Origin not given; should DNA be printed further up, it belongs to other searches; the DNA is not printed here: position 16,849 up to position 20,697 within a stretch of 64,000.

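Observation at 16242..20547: Candidate toxin-immunity module: secreted 1183-aa protein with an EndoU-like RNase C-terminus plus a coupled downstream gene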

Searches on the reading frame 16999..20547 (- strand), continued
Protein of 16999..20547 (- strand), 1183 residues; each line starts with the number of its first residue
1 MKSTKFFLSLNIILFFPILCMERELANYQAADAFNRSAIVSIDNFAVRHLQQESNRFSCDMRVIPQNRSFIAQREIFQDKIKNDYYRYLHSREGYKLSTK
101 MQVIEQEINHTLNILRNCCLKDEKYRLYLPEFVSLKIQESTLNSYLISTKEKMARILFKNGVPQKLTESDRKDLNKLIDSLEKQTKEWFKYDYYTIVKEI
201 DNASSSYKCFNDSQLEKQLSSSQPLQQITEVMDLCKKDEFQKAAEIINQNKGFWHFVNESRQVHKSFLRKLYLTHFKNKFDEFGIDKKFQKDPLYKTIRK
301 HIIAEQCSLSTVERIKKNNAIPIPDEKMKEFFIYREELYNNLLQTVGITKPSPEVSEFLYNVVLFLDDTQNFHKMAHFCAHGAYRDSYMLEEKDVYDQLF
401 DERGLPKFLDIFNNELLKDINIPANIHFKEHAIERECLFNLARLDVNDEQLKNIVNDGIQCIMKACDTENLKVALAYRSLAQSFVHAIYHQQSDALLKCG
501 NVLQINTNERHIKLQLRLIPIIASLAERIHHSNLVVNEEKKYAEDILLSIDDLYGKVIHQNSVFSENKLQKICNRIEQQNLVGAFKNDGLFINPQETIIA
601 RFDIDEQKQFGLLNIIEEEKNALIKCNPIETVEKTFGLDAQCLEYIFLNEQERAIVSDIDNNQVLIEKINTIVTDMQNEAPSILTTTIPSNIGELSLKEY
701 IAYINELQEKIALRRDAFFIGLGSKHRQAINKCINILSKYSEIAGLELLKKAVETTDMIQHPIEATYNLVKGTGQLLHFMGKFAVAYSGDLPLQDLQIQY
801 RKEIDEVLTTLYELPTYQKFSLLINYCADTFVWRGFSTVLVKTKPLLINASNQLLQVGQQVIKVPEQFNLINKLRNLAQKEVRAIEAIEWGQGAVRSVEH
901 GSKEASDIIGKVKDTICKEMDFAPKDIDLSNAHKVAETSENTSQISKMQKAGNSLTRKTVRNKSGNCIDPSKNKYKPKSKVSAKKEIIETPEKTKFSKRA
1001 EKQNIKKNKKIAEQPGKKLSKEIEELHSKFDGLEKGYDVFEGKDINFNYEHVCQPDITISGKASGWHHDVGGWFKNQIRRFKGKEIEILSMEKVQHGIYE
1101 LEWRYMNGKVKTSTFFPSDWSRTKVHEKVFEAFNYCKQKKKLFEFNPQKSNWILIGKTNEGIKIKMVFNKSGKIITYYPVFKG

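Call 102: find_encoding_contigs(protein=P0004, flank=4000, max_places=1)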
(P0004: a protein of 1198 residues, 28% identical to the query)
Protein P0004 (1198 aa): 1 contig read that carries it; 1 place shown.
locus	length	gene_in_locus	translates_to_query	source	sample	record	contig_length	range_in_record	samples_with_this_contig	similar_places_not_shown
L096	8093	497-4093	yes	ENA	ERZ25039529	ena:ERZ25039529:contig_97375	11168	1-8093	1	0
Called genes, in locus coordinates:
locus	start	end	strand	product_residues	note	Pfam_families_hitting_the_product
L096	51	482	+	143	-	-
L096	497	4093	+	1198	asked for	-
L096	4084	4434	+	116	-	-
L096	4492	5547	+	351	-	PF00004:AAA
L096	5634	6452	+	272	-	-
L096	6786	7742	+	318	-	PF13638:PIN_4, PF02562:PhoH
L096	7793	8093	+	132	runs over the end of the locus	PF02562:PhoH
